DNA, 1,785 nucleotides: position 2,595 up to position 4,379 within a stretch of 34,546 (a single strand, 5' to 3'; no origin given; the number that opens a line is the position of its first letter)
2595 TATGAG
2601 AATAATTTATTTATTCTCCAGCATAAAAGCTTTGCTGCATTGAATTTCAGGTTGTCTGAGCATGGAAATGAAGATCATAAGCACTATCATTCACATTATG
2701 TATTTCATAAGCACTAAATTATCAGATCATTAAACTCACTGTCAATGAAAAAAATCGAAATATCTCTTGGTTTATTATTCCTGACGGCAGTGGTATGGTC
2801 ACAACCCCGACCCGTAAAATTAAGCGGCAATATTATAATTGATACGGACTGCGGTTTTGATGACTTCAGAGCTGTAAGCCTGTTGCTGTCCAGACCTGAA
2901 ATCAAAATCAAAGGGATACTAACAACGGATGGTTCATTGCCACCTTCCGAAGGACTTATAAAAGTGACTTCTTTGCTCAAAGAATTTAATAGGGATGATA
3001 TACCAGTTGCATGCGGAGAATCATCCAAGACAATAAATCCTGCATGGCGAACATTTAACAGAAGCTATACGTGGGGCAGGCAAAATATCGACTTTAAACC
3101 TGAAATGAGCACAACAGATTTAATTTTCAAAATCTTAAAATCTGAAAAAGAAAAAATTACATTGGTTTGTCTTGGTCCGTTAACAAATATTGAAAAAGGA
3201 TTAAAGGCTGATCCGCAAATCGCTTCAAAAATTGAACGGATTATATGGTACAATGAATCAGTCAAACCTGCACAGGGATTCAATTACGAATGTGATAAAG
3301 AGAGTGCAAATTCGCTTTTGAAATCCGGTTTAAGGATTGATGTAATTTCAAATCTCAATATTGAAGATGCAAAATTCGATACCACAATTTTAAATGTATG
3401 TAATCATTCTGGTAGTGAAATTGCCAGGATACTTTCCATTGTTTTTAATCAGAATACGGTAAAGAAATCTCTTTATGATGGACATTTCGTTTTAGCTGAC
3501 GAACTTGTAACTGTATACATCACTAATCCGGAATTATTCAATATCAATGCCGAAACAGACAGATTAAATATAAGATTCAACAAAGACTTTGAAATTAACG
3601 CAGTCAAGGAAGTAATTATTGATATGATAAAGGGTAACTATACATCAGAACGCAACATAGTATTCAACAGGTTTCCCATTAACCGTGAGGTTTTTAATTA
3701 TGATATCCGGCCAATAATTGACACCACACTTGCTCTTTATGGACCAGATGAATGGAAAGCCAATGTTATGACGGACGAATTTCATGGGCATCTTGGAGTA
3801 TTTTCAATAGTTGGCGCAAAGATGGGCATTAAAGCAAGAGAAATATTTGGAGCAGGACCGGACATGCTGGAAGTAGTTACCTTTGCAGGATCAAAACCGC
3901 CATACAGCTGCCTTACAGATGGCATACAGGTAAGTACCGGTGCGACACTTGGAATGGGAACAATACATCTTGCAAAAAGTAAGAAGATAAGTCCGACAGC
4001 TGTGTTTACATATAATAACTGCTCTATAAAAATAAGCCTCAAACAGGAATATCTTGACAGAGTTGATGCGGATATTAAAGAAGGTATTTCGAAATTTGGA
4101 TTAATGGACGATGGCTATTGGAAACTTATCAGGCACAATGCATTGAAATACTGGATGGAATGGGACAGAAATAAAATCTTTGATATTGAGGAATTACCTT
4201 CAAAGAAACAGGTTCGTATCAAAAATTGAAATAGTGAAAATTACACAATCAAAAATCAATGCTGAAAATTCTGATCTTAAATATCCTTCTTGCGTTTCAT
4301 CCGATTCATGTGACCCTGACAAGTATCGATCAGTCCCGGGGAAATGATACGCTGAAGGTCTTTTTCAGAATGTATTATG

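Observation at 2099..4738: Secreted nucleoside-hydrolase/FmdE-like fusion protein flanked on both sides by DUF6702-like paralogues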

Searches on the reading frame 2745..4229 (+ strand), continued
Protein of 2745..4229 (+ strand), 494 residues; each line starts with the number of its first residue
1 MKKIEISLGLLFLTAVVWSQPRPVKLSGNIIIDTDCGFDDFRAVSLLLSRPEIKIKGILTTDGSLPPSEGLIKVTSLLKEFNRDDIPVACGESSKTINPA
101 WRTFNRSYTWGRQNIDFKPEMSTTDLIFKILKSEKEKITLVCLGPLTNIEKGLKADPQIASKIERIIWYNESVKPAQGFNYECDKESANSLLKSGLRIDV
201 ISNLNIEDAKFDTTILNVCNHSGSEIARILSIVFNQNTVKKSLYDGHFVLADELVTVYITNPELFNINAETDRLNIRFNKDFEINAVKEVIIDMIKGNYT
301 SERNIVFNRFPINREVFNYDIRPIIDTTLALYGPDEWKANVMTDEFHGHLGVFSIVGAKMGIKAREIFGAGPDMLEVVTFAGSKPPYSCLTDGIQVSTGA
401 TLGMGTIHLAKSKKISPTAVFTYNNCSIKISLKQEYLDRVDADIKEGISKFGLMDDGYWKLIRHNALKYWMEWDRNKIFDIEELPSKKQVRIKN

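Call 59: predict_structure(alignment_id=A1)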
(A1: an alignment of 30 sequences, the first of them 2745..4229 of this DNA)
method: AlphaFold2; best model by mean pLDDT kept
length: 494 residues; sequences in the alignment: 30
mean_pLDDT: 73.5   pTM: 0.62
mean pLDDT of the five models: 73.5, 71.7, 70.1, 69.3, 66.6
residues with pLDDT >= 90: 156; 70-90: 158; 50-70: 80; < 50: 100
segments of 3 or more residues with pLDDT < 50: 12-25, 302-331, 335-350, 382-386, 388-413, 487-494
pLDDT, mean of each block of 10 residues (from residue 1): 64 38 54 96 94 91 94 93 93 88 93 70 91 89 95 90 93 91 94 91 85 82 91 92 89 90 72 78 82 81 33 35 47 46 40 65 66 57 44 40 37 58 76 82 73 64 69 80 63 30
secondary structure, 60 per line:
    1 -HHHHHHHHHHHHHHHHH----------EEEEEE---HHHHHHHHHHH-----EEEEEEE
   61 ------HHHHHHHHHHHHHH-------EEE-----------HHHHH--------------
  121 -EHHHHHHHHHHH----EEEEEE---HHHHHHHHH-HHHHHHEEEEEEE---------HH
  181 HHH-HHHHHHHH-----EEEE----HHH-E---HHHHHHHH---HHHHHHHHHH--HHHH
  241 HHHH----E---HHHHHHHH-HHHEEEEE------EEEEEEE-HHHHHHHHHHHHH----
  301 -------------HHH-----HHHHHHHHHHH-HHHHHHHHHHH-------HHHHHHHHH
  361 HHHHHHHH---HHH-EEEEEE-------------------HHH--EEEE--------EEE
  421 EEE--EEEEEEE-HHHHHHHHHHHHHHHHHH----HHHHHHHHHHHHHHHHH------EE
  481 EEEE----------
elements in order: H2-18 E29-34 H38-48 E54-60 H67-80 E88-90 H102-106 H123-133 E138-143 H147-155 H157-162 E163-169 H179-183 H185-192 E198-201 H214-221 H225-234 H237-244 H253-260 E265-269 E276-282 H284-296 H322-332 H334-344 H352-368 E376-381 E406-409 E418-423 E426-432 H434-451 H456-472 E479-484
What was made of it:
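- The FmdE half of the AF2 model is of low confidence (call 59).
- Tried and rejected: The FmdE half and the linker came out at low confidence (call 59).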

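Call 63: fold_search(model_id=the predicted structure, library=pdb)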
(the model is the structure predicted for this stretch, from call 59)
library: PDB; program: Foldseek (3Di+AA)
matches with E <= 10: 1178; with E <= 0.001: 111
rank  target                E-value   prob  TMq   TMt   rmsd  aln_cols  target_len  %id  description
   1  3g5i_D                6.0e-17  1.00  0.46  0.72   4.9       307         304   24  Crystal Structure of the E.coli RihA pyrimidine nucleosidase bound to a iminoribitol-based inhibitor (released 2010-02-09)
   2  3g5i_A                1.7e-16  1.00  0.46  0.73   4.4       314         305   23  Crystal Structure of the E.coli RihA pyrimidine nucleosidase bound to a iminoribitol-based inhibitor (released 2010-02-09)
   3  4wr2                  1.7e-16  1.00  0.46  0.72   5.0       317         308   22  Crystal structure of a putative pyrimidine-specific ribonucleoside hydrolase (RihA) Protein from Shewanella loihica PV-4 (released 2014-11-12)
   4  3g5i_B                2.3e-16  1.00  0.45  0.73   5.4       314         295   24  Crystal Structure of the E.coli RihA pyrimidine nucleosidase bound to a iminoribitol-based inhibitor (released 2010-02-09)
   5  1yoe                  3.4e-16  1.00  0.47  0.75   4.1       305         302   24  Crystal structure of a the E. coli pyrimidine nucleoside hydrolase YbeK with bound ribose (released 2006-01-17)
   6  3g5i_C                4.1e-16  1.00  0.46  0.75   4.7       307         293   24  Crystal Structure of the E.coli RihA pyrimidine nucleosidase bound to a iminoribitol-based inhibitor (released 2010-02-09)
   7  4kpn_A                4.8e-16  1.00  0.46  0.70   4.5       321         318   23  Plant nucleoside hydrolase - PpNRh1 enzyme (released 2013-11-27)
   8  4kpo_B                3.9e-15  1.00  0.47  0.72   4.5       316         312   20  Plant nucleoside hydrolase - ZmNRh3 enzyme (released 2013-11-27)
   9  4kpo_A                6.4e-15  1.00  0.47  0.71   5.4       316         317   20  Plant nucleoside hydrolase - ZmNRh3 enzyme (released 2013-11-27)
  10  3b9x_D                9.5e-15  1.00  0.48  0.74   4.9       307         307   18  Crystal structure of the E. coli pyrimidine nucleoside hydrolase YeiK in complex with inosine (released 2008-04-01)
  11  6zk5_A                1.4e-14  1.00  0.47  0.72   4.8       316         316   20  Plant nucleoside hydrolase - ZmNRh3 enzyme in complex with forodesine (released 2022-01-12)
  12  3b9x_B                2.0e-14  1.00  0.48  0.75   4.0       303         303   18  Crystal structure of the E. coli pyrimidine nucleoside hydrolase YeiK in complex with inosine (released 2008-04-01)
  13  6zk3_A                2.0e-14  1.00  0.47  0.71   4.5       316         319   21  Plant nucleoside hydrolase - ZmNRh2b in complex with ribose (released 2022-01-12)
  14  6zk1_A                2.0e-14  1.00  0.46  0.70   5.0       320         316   21  Plant nucleoside hydrolase - ZmNRh2b enzyme (released 2022-01-12)
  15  3b9x_A                2.3e-14  1.00  0.47  0.73   4.8       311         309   17  Crystal structure of the E. coli pyrimidine nucleoside hydrolase YeiK in complex with inosine (released 2008-04-01)
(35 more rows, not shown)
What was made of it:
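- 2832..3554 (+): IU_nuc_hydro domain (aa 30-270), with D33, D35, D39, D40, N180 and D252. AF2 pLDDT above 90 and Foldseek TMt 0.72-0.77 to nucleoside hydrolases (calls 59, 63).
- On IUNH nucleoside hydrolases (PF01156): Foldseek E 6e-17 and TMt 0.72-0.77 to RihA, YeiK and IU-NH (call 63).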

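Call 74: search_protein_families(library=ncbifam, proteins=[L007:7204-7902:+, L038:7833-8198:+, L007:8220-9146:+, L035:9179-9988:+, L082:7594-7995:+, L075:11461-12177:+, L073:8066-9922:+, L082:13569-14669:+], max_evalue=0.00001)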
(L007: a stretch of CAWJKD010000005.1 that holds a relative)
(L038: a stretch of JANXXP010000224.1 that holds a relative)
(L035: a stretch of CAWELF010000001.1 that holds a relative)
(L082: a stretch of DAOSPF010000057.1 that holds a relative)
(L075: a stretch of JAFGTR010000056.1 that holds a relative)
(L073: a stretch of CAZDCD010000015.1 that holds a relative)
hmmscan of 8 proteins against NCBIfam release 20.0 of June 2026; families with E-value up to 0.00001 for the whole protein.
L007:7204-7902:+ (232 aa): 12 families
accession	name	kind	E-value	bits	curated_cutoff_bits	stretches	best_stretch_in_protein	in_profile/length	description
NF005598.0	PRK07331.1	equivalog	8.5e-94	314.6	401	1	1-228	1-228/323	cobalt transporter CbiM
NF008873.0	PRK11909.1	equivalog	5.7e-93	310.9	225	1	1-225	1-223/230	cobalt transporter CbiM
NF004902.0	PRK06265.1-1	equivalog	2.4e-42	145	219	1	1-224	1-207/213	cobalt transporter CbiM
NF006184.0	PRK08319.1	equivalog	1e-31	110.2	180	1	1-225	1-217/224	energy-coupling factor ABC transporter permease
TIGR00123.1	cbiM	equivalog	6.1e-24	85.1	184.15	1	1-220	1-212/214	cobalt ECF transporter S component CbiM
NF004905.0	PRK06265.1-5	equivalog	8.2e-20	71.8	173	1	1-223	1-200/205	cobalt transporter CbiM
NF004906.0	PRK06265.2-1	equivalog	6.8e-19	68.6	205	1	1-220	1-209/212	cobalt transporter CbiM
NF004909.0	PRK06265.2-5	equivalog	1.2e-18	68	172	1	1-220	1-194/196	cobalt transporter CbiM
NF004907.0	PRK06265.2-2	subfamily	7.7e-14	51.8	200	1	1-220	21-217/221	cobalt transporter CbiM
NF004903.0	PRK06265.1-3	equivalog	2.2e-13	50.1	193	1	1-224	2-202/211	cobalt transporter CbiM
NF004908.0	PRK06265.2-3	equivalog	1.2e-10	41.7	205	1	1-222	1-199/211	cobalt transporter CbiM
NF004904.0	PRK06265.1-4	equivalog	1e-08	35.1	172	1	1-220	1-199/206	cobalt transporter CbiM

L038:7833-8198:+ (121 aa): 1 family
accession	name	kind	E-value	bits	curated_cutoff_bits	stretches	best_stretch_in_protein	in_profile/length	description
NF005598.0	PRK07331.1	equivalog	3e-17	63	401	1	10-119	224-322/323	cobalt transporter CbiM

L007:8220-9146:+ (308 aa): 2 families
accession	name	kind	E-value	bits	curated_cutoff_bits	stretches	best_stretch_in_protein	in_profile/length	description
TIGR02454.1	ECF_T_CbiQ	equivalog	6.7e-32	110.9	111.8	1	60-273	1-200/200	cobalt ECF transporter T component CbiQ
NF012029.0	PRK15485.1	equivalog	2.6e-06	27.6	303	1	58-220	14-165/225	energy-coupling factor ABC transporter transmembrane protein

L035:9179-9988:+ (269 aa): 186 families (the best 25 are shown)
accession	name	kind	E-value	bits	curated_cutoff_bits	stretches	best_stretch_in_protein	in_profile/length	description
TIGR04521.1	ECF_ATPase_2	equivalog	1.2e-60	204.9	330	1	5-246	1-246/279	energy-coupling factor transporter ATPase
NF010171.0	PRK13652.1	equivalog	2.3e-53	181.1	476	1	4-245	3-238/277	cobalt transporter ATP-binding subunit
NF010157.0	PRK13636.1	equivalog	1.5e-52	178.5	463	1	2-249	3-246/285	cobalt transporter ATP-binding subunit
TIGR04520.1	ECF_ATPase_1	equivalog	1.6e-52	178.6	315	1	5-245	1-236/269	energy-coupling factor transporter ATPase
TIGR01166.1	cbiO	subfamily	1.5e-48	164.8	211.8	1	17-207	4-190/190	cobalt ABC transporter, ATP-binding protein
NF010170.0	PRK13651.1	equivalog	1.9e-48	165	432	1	6-247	4-267/308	cobalt transporter ATP-binding subunit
NF010155.0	PRK13634.1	equivalog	1.1e-45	156.1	413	1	5-244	3-245/290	energy-coupling factor ABC transporter ATP-binding protein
NF010158.0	PRK13637.1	equivalog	1.6e-45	155.4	390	1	5-245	3-245/287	energy-coupling factor transporter ATPase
TIGR01186.1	proV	subfamily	6.2e-42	144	326.6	1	18-235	6-220/363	betaine/proline/choline family ABC transporter ATP-binding protein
NF010156.0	PRK13635.1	equivalog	6.3e-42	143.6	392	1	2-244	3-239/279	energy-coupling factor ABC transporter ATP-binding protein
NF010153.0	PRK13631.1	equivalog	2.5e-41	141.7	463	1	17-246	38-277/320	cobalt transporter ATP-binding subunit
TIGR02315.1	ABC_phnC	equivalog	2.8e-41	141.5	266.1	1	4-232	1-233/243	phosphonate ABC transporter ATP-binding protein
NF010166.0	PRK13646.1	equivalog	3.7e-40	138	458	1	5-261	3-262/286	energy-coupling factor transporter ATPase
TIGR02673.1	FtsE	equivalog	2.9e-39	135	264.85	1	4-219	1-212/214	cell division ATP-binding protein FtsE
TIGR03608.1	L_ocin_972_ABC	subfamily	3.2e-39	134.5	254.85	1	8-210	2-200/206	putative bacteriocin export ABC transporter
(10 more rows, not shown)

L082:7594-7995:+ (133 aa): 5 families
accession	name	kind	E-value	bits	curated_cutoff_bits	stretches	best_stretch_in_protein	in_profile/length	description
NF003381.0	PRK04460.1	equivalog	2.4e-40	137.8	105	1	2-131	3-133/139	nickel-responsive transcriptional regulator NikR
NF002169.0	PRK01002.1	subfamily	8.4e-30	103.6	111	1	3-129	4-132/141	nickel responsive regulator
NF001884.0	PRK00630.1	subfamily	1e-28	100.3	119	1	3-129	10-140/148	nickel responsive regulator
NF002815.0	PRK02967.1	equivalog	6.6e-28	97.5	83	1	5-129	3-129/139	nickel-responsive transcriptional regulator NikR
TIGR02793.1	nikR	equivalog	7.4e-25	87.7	175.45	1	5-128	2-126/129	nickel-responsive transcriptional regulator NikR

L075:11461-12177:+ (238 aa): 0 families

L073:8066-9922:+ (618 aa): 29 families (the best 25 are shown)
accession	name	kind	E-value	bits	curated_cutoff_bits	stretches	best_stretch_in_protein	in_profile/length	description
TIGR01783.1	TonB-siderophor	subfamily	2.3e-39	135.5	223.5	2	387-600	394-623/649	TonB-dependent siderophore receptor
TIGR01779.1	TonB-B12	equivalog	2.5e-35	122.1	599.7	2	24-207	15-185/614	TonB-dependent vitamin B12 receptor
TIGR01785.1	TonB-hemin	subfamily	2.6e-31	108.8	316.85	2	39-234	1-195/677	TonB-dependent heme/hemoglobin receptor family protein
NF007926.1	PRK10641.1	equivalog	7.5e-30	104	836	2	34-205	22-181/617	TonB-dependent vitamin B12 receptor BtuB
NF010010.0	PRK13483.1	equivalog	2.9e-29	101.5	927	2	15-254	11-238/660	ligand-gated channel protein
NF053590.1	TonB_dep_TOL0244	equivalog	1.2e-25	90.2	645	1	39-597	10-580/604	TOL_0244 family TonB-dependent receptor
TIGR04056.1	OMP_RagA_SusC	subfamily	1.4e-24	86.5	368.25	2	34-181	73-209/981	SusC/RagA family TonB-linked outer membrane protein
TIGR01786.1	TonB-hemlactrns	subfamily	1.7e-24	86.2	323.75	2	53-193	18-151/719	TonB-dependent hemoglobin/transferrin/lactoferrin family receptor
NF050067.1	TonBEntbctnRecCfrA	equivalog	8.2e-24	83.9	1200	1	21-180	8-163/698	TonB-dependent ferric enterobactin receptor CfrA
NF041535.1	TonB_rec_PqqU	equivalog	1.4e-23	83.2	1200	2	55-264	15-224/676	TonB-dependent receptor PqqU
NF010038.0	PRK13513.1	equivalog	1.7e-23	83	942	1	17-433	14-428/659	ligand-gated channel protein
NF010012.0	PRK13486.1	equivalog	1.4e-21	76.5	924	2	96-180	71-163/696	TonB-dependent receptor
NF010048.1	PRK13524.1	subfamily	3.7e-20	72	493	1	34-189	35-189/744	FepA family TonB-dependent siderophore receptor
NF010011.0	PRK13484.1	equivalog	1.2e-19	70.1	1197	1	21-186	18-170/682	IreA family TonB-dependent siderophore receptor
NF010051.0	PRK13528.1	subfamily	2.9e-19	68.8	583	1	10-187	7-183/727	FepA family TonB-dependent siderophore receptor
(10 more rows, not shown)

L082:13569-14669:+ (366 aa): 2 families
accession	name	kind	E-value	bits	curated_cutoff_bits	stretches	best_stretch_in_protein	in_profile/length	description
NF010649.0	PRK14048.1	equivalog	2e-09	37.1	374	1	10-204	12-212/374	ferrichrome/ferrioxamine B periplasmic transporter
NF047879.1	catechol_SstD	exception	3.4e-06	26.3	450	1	42-297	63-316/343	ferrated catecholamine ABC transporter substrate-binding lipoprotein SstD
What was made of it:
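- NCBIfam names the S, T and A components CbiM, CbiQ and CbiO (call 74). The TBDR scores weakly against BtuB models, far below their cut-offs (call 74).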

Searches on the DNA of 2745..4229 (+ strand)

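Call 56: search_rna_families(sources=[L007, L015, L020, L030, L035, L044], threshold=gathering)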
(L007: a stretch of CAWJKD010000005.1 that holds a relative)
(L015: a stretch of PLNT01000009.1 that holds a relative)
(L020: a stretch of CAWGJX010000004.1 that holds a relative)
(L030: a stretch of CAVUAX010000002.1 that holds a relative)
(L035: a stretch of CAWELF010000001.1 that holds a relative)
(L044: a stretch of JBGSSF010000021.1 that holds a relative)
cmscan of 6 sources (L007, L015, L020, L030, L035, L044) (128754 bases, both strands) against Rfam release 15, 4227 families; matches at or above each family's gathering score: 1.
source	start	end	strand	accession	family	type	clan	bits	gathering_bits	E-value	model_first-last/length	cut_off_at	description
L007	4429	4502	+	RF00005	tRNA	Gene; tRNA;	CL00001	65.2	29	1.3e-11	1-71/71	no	tRNA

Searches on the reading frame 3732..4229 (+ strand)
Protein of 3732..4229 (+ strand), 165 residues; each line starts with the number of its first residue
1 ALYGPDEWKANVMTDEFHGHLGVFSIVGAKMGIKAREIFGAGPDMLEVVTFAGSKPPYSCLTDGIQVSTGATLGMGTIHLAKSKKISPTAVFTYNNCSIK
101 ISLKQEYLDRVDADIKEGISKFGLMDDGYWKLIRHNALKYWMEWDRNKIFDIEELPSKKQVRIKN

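Call 75: search_solved_structures(query=window:3732-4229:+, max_evalue=1, show_alignments=3)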
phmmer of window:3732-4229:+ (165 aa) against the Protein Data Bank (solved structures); distinct sequences matched with E-value up to 1: 2.
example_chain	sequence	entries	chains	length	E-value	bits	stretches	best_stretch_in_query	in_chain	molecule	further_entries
2gvi_A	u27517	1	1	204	0.0017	21.6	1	15-113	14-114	conserved hypothetical protein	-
3fob_A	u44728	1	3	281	0.92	12.7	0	25-63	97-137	Bromoperoxidase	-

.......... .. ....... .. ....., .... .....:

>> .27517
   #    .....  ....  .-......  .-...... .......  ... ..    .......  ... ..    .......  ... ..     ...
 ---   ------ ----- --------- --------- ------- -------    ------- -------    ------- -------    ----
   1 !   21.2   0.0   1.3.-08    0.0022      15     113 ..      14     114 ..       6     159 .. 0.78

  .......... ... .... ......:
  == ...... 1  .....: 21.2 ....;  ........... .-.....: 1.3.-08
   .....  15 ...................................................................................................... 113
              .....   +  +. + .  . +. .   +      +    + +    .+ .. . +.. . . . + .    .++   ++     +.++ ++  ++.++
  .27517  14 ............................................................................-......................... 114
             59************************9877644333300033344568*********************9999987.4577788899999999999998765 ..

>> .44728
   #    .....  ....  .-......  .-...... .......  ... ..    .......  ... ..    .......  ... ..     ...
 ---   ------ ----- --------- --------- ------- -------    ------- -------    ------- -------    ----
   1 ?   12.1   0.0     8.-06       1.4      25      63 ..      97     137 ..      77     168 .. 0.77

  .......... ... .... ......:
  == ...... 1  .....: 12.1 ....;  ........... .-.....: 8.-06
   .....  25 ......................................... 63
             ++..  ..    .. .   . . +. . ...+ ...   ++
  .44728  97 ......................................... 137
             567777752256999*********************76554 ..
